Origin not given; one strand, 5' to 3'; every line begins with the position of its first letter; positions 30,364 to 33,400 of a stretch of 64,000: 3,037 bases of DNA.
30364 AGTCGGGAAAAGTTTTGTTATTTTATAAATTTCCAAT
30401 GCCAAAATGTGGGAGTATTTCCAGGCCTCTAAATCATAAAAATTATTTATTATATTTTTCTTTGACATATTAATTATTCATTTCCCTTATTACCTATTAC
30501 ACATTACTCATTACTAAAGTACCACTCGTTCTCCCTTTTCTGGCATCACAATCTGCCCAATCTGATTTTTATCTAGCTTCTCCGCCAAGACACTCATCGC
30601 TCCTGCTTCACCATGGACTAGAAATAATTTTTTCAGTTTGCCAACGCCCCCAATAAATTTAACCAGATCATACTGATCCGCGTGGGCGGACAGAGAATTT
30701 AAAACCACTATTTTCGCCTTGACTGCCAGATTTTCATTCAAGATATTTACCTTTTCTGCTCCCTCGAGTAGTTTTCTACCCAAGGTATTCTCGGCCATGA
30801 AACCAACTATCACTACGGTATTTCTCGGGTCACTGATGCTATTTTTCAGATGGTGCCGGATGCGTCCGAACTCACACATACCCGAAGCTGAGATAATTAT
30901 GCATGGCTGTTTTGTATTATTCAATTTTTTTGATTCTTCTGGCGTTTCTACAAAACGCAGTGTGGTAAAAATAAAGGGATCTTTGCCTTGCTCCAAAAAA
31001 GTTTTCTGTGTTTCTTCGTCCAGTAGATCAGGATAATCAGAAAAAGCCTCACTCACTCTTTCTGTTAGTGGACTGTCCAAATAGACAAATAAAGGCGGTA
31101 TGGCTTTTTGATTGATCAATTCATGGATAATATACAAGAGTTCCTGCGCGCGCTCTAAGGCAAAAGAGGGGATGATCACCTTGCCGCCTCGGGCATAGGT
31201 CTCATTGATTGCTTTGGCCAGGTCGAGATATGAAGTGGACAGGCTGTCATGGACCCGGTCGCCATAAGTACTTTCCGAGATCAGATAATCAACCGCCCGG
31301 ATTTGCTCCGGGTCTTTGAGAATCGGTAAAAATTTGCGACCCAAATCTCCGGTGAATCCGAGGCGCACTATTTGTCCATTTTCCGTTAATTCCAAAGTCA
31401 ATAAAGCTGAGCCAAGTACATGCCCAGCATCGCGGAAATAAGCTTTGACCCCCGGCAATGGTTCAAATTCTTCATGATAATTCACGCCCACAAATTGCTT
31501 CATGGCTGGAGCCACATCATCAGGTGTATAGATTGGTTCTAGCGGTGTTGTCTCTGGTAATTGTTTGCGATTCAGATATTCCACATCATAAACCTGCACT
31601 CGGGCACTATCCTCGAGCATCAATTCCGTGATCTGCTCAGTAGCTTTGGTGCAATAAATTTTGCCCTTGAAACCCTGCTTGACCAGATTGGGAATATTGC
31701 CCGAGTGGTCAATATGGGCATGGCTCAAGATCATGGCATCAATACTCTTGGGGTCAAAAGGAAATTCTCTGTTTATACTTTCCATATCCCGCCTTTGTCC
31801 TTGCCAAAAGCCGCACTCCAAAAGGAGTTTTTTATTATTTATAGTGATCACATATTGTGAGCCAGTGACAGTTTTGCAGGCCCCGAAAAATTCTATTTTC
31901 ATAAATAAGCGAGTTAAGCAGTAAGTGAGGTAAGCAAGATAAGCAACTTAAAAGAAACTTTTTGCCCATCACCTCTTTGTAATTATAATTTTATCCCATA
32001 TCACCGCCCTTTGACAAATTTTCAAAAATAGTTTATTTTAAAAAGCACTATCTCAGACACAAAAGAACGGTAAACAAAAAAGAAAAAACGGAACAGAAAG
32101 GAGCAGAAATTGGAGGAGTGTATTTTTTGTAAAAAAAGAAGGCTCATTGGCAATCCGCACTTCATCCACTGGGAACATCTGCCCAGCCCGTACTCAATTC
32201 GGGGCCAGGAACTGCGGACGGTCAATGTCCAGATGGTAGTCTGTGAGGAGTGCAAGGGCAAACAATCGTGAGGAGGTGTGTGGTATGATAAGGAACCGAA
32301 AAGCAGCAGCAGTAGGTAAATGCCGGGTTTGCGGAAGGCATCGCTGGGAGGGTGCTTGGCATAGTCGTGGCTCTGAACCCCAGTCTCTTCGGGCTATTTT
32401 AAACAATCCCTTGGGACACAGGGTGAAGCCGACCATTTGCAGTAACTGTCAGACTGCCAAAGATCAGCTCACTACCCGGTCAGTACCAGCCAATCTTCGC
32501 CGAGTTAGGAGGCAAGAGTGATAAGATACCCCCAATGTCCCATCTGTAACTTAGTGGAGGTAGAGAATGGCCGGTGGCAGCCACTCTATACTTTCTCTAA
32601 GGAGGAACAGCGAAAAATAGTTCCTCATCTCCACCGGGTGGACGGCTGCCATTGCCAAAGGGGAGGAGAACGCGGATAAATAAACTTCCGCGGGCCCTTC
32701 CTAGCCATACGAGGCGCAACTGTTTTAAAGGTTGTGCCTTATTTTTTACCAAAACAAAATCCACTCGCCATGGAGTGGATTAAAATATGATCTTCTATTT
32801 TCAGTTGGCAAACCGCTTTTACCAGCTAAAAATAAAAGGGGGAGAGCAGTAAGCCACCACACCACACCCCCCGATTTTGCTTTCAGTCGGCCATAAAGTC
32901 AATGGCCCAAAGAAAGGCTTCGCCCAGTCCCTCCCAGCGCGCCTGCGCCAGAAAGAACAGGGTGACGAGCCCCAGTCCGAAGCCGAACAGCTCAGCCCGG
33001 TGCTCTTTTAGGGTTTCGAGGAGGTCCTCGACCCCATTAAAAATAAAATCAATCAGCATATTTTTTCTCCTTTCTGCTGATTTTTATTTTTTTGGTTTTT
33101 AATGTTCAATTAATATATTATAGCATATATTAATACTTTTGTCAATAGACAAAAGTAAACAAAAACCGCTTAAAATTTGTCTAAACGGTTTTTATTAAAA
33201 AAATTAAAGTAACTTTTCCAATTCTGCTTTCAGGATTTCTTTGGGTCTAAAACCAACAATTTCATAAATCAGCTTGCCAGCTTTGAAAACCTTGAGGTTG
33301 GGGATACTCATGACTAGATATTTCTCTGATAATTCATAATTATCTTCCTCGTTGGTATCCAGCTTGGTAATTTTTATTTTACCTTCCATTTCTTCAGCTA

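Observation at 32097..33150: Tandem triplet of paralogous small zinc-ribbon ORFs, convergent to a strongly promoted 58-aa hydrophobic peptide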

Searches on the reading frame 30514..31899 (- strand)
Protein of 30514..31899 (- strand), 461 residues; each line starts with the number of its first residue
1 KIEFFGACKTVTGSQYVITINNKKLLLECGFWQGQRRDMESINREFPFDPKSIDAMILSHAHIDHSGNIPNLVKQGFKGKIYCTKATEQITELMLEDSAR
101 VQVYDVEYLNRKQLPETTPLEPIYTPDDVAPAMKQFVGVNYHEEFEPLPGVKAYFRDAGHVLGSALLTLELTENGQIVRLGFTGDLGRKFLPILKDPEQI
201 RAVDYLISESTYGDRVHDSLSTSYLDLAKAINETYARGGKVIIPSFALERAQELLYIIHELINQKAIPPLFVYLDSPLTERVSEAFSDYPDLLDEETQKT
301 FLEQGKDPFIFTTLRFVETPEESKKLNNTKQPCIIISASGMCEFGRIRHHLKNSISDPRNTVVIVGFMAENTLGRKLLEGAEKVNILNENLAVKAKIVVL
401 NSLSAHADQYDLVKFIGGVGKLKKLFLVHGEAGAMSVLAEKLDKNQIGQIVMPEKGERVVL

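Call 17: find_related_loci(query=window:30514-31899:-, collection=genome_contigs, flank=5000)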
Query window:30514-31899:- (461 aa) in genome_contigs; peptide patterns used: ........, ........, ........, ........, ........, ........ (x = any residue, [..] = any of these).
195 stretches matched a pattern; 23 encode a relative of the query (tblastn E <= 1e-3); 22 distinct loci.
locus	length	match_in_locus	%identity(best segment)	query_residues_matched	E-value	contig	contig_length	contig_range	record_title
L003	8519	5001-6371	87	1-457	0e+0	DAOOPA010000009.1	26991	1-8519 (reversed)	MAG TPA_asm: bacterium isolate AMR_MDS_2609 NODE_2127_length_26991_cov_5.646050, whole genome shotgun sequence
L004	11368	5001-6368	87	1-456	0e+0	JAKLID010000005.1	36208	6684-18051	MAG: Patescibacteria group bacterium isolate RA.bin79 RA.bin79_5, whole genome shotgun sequence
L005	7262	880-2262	85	1-461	0e+0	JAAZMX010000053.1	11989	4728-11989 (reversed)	MAG: Candidatus Kuenenbacteria bacterium isolate AS27yjCOA_103 116549_AS27, whole genome shotgun sequence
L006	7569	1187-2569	85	1-461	0e+0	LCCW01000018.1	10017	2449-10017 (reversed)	MAG: Candidatus Kuenenbacteria bacterium GW2011_GWA2_42_15 UV02_C0018, whole genome shotgun sequence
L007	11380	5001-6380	48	1-457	3e-144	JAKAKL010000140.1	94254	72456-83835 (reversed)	MAG: Bacteroidetes bacterium isolate WY4.bin70 NODE_237_length_94254_cov_2.406833, whole genome shotgun sequence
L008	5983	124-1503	48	1-457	8e-144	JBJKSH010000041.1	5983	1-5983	MAG: Ignavibacteriaceae bacterium isolate Bin_78 S1Ck127_3149184_flag_0_multi_12.2442_len_5983, whole genome shotgun seq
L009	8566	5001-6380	47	1-457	8e-142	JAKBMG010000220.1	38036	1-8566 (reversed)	MAG: Bacteroidetes bacterium isolate FK3.bin26 NODE_2020_length_38036_cov_1.218365, whole genome shotgun sequence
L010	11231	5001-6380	47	1-457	5e-141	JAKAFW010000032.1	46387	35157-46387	MAG: Bacteroidetes bacterium isolate WY2.bin135 NODE_964_length_46387_cov_3.403221, whole genome shotgun sequence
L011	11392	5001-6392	46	1-461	1e-140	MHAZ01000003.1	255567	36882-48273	MAG: Stygiobacter sp. RIFOXYC2_FULL_38_25 rifoxyc2_full_scaffold_15, whole genome shotgun sequence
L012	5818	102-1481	47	1-457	7e-141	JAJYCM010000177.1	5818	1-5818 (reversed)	MAG: Bacteroidetes bacterium isolate BP9.bin49 NODE_30553_length_5818_cov_2.032507, whole genome shotgun sequence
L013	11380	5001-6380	47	1-457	6e-140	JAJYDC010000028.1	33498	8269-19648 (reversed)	MAG: Bacteroidetes bacterium isolate BP9.bin83 NODE_2115_length_33498_cov_4.264991, whole genome shotgun sequence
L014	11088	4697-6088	45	1-461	8e-139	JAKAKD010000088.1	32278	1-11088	MAG: Bacteroidetes bacterium isolate WY4.bin45 NODE_1614_length_32278_cov_17.713197, whole genome shotgun sequence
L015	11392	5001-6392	45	1-461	2e-138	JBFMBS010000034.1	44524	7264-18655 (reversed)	MAG: Bacteroidota bacterium isolate MAG170 MAG170_34, whole genome shotgun sequence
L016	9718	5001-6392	46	1-461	2e-136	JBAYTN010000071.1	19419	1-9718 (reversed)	MAG: Melioribacteraceae bacterium isolate SO_2016_LW3_1 scaffold04019_LW162_2016, whole genome shotgun sequence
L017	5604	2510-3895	45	1-459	2e-136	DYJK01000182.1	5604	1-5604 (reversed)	MAG TPA_asm: Melioribacter roseus isolate FI88_2_36_12 Afr_mines_FI88_4067_length_5604_cov_4_093891, whole genome shotgu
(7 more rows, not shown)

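Call 33: find_homologous_proteins(query=A2, max_evalue=1)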
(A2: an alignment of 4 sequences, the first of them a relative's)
Query A2 (4 sequences) (82 aa, profile of the alignment): 2 proteins with E <= 1 among 12 candidates.
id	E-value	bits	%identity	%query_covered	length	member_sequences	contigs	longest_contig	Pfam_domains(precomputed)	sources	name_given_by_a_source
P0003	8.7e-39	150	100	100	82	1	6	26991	-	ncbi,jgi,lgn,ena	-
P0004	2.9e-38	148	60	100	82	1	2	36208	-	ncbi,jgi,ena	-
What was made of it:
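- Tried and rejected: The family profile found only P0003 and P0004 (call 33).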

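Call 44: find_related_loci(query=window:30514-31899:-, collection=metagenome_contigs, flank=4000)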
Query window:30514-31899:- (461 aa) in metagenome_contigs; peptide patterns used: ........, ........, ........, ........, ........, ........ (x = any residue, [..] = any of these).
339 stretches matched a pattern; 18 encode a relative of the query (tblastn E <= 1e-3); 18 distinct loci.
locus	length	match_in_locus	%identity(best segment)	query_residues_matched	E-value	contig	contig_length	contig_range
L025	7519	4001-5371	87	1-457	0e+0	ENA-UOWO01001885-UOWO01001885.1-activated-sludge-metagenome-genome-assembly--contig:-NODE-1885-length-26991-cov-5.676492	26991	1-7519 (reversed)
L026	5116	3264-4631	87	1-456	0e+0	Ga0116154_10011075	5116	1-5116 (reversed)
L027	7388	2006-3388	85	1-461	0e+0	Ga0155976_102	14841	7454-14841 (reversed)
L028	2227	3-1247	88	43-457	0e+0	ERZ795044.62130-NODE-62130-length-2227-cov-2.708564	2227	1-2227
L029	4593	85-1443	61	1-454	0e+0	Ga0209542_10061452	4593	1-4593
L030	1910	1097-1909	83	1-271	5e-170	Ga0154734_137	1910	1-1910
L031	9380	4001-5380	48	1-457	5e-146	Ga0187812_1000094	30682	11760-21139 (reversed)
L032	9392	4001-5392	46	1-461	7e-141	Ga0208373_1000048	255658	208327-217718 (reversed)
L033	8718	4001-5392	46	1-461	1e-136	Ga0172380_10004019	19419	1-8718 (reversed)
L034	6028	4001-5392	45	1-461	5e-135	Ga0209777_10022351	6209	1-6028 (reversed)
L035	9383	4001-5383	46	1-457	3e-128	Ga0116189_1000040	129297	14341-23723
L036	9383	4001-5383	46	1-457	3e-128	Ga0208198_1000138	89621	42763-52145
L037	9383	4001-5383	46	1-457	3e-128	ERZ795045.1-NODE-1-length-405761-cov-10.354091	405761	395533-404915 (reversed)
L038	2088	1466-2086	83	1-207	2e-126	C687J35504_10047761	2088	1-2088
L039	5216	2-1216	44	59-461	6e-119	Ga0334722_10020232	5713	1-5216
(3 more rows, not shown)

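Call 45: search_protein_representatives(alignment_id=A3)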
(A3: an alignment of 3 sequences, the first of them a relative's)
Query: 3 sequences, 82 profile positions. Proteins with E-value up to 0.001 (for the whole library): 3; up to 1e-10: 1; up to 1e-30: 1. The best 3 are listed.
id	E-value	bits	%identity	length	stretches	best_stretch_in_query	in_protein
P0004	6.3e-46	170.6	-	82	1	1-82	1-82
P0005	1.4e-07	47.7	-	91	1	6-58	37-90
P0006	7.4e-06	42.2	-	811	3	17-57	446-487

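Call 47: search_protein_families(library=pfam, proteins=[P0005, P0006, P0003, P0004], max_evalue=1)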
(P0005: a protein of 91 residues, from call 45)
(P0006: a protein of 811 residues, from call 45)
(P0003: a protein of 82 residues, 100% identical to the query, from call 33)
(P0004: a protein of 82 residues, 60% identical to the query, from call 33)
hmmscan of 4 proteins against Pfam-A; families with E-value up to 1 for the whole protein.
P0005 (91 aa): 0 families

P0006 (811 aa): 3 families
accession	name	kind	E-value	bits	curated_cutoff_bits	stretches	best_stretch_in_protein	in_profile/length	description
PF00024.32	PAN_1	-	9.4e-16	57.9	21.4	5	647-673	20-46/76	PAN domain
PF14295.12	PAN_4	-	3.8e-07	30.5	27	1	649-676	16-43/51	PAN domain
PF07699.19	Ephrin_rec_like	-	1.9e-06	28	23.1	4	548-578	14-48/48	Tyrosine-protein kinase ephrin type A/B receptor-like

P0003 (82 aa): 0 families

P0004 (82 aa): 2 families
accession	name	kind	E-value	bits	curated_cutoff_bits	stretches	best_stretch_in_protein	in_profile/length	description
PF14353.12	CpXC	-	0.1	13.1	25.4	1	27-74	15-62/121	CpXC protein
PF16046.10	FAM76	-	0.1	12.5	28.5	1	23-59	7-42/298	FAM76 protein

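Call 49: find_encoding_contigs(protein=P0005, flank=5000, max_places=6)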
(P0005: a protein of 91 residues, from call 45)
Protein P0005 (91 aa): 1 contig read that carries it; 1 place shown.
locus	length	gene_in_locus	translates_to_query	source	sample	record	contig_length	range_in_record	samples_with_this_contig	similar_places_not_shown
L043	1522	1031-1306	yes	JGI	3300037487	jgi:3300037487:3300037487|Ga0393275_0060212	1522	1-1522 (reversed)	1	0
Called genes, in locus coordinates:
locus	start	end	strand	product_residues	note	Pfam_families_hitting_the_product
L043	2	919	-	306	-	?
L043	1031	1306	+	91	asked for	-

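Call 68: search_protein_families(library=ncbifam, proteins=[P0003, P0004, L043:1130-1303:+, L043:1315-1521:+], max_evalue=10)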
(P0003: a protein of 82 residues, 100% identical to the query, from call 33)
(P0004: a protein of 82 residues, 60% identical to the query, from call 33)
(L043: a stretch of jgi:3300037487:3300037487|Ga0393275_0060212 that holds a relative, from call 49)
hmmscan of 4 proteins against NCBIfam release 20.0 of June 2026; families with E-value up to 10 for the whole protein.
P0003 (82 aa): 0 families

P0004 (82 aa): 0 families

L043:1130-1303:+ (58 aa): 0 families

L043:1315-1521:+ (69 aa): 1 family
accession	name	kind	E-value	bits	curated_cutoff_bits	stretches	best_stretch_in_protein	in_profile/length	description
NF041911.1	HVO_0649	equivalog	0.99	9.3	70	1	4-28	21-45/65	HVO_0649 family zinc finger protein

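Call 69: search_protein_families(library=padloc, proteins=[P0003, P0004, L043:1130-1303:+, L043:1315-1521:+], max_evalue=10)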
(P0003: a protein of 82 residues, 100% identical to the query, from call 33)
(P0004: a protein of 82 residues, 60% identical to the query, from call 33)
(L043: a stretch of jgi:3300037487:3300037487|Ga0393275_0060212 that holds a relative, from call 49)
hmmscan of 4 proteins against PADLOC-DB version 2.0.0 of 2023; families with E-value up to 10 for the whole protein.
P0003 (82 aa): 0 families

P0004 (82 aa): 0 families

L043:1130-1303:+ (58 aa): 0 families

L043:1315-1521:+ (69 aa): 0 families

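Call 92: list_cluster_members(proteins=[P0005, P0003, P0004])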
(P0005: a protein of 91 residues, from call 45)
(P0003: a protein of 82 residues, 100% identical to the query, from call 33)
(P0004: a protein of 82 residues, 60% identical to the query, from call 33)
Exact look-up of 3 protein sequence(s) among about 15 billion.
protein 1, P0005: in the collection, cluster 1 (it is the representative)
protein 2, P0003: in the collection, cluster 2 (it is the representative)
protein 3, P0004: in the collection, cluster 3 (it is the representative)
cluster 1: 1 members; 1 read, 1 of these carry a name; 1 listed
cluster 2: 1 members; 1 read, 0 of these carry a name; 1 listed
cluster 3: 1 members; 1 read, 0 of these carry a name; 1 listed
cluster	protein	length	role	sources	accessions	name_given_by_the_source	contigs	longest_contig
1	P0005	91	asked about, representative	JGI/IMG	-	hypothetical protein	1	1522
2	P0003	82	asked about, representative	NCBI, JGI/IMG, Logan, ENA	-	-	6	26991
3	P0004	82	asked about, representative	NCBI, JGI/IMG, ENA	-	-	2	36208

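Call 103: search_protein_families(library=pfam, proteins=[window:30514-31899:-], max_evalue=0.1)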
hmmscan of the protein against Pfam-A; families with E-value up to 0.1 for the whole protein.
window:30514-31899:- (461 aa): 6 families
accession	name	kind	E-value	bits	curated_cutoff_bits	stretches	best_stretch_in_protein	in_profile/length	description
PF10996.14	Beta-Casp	-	8.7e-41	139.6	27.7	1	251-377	1-120/120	Beta-Casp domain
PF00753.33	Lactamase_B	-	2.2e-12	47.7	22.7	1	13-114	6-97/196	Metallo-beta-lactamase superfamily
PF07521.17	RMMBL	-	2.8e-12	46.9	21.6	1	391-446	2-57/63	Zn-dependent metallo-hydrolase RNA specificity domain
PF16661.11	Lactamase_B_6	-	1e-06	28.7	27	1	18-170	2-150/193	Metallo-beta-lactamase superfamily domain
PF12706.13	Lactamase_B_2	-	1.7e-06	28.3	27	1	49-93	27-72/200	Beta-lactamase superfamily domain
PF19583.5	ODP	-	0.0041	17.4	27.2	1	14-100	4-88/194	ODP family beta lactamase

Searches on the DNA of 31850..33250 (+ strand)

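Call 14: search_rna_families(source=window, start=31850, end=33250, threshold=evalue, max_evalue=10)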
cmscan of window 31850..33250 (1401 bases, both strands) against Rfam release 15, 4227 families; matches with E-value up to 10: 18.
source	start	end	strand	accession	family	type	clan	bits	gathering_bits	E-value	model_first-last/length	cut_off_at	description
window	33149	33236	-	RF00242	ctRNA_pT181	Gene; antisense;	-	25.2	56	1.2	1-94/94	no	ctRNA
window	33136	33201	-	RF02579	tsr26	Gene; sRNA;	-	22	141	1.6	44-99/122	no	S. aureus tsr26 small RNA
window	33154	33237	-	RF04312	trpB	Cis-reg;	-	21.9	59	3.2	1-107/107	no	trpB ncRNA motif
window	32751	32854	-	RF01859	Phe_leader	Cis-reg; leader;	-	20.5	55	1.6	1-125/125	no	Phenylalanine leader peptide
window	33080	33176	-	RF01005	MIR530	Gene; miRNA;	-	19.1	85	1.2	36-139/172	no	MIR530 microRNA precursor family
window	32796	32834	+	RF00446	mir-133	Gene; miRNA;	-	18.8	55.5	0.38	1-74/74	no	mir-133 microRNA precursor family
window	32744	32786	-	RF01334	CRISPR-DR21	Gene; CRISPR;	-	18.3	48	5.5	1-37/37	no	CRISPR RNA direct repeat element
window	33130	33200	-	RF02351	psRNA14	Gene; sRNA;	-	18.2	60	5.9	1-84/84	no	Proteobacteria sRNA psRNA14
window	32960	33170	-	RF04192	carA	Cis-reg;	-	17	100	2.1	1-202/202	no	carA ncRNA motif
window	32796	32834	-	RF00446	mir-133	Gene; miRNA;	-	16.7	55.5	1.5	1-74/74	no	mir-133 microRNA precursor family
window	32604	32633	-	RF00274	SNORD57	Gene; snRNA; snoRNA; CD-box;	CL00058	16.7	47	3.6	1-72/72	no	Small nucleolar RNA SNORD57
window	32707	32788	+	RF01621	ceN126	Gene; snRNA; snoRNA; HACA-box;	-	16.1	80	8.9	1-131/131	no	Caenorhabditis snoRNA ceN126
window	33030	33099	+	RF04324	Pestivirus-3UTR-SLIV-SLIII-SLII-CSFV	Gene; sRNA;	CL00151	15.7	150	8.8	35-99/170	no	Pestivirus 3' UTR SLIV, SLIII and SLII classical swine fever virus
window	32797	32834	-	RF03831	mir-627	Gene; miRNA;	-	15.4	86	7.5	1-87/87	no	mir-627 microRNA precursor family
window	33136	33228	+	RF00125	IS128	Gene; sRNA;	-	15.3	80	3.2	60-204/209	no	IS128 RNA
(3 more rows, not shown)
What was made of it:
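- On Any Rfam RNA family (structured-RNA alternative): The best sub-threshold hit is 25 bits against a gathering score of 56, and it lies on the thioredoxin terminator (call 14).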

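Call 105: search_dna_similar(query=window:32040-33150:+, collection=phages, mode=distant, max_rows=5)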
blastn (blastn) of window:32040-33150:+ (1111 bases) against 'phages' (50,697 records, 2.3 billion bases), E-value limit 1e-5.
No match.

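Call 106: search_dna_similar(query=window:32040-33150:+, collection=plasmids, mode=distant, max_rows=5)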
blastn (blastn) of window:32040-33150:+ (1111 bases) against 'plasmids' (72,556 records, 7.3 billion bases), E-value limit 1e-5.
No match.
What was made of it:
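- Tried and rejected: Phage or plasmid origin of the GC-rich block: no DNA match (calls 105, 106).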
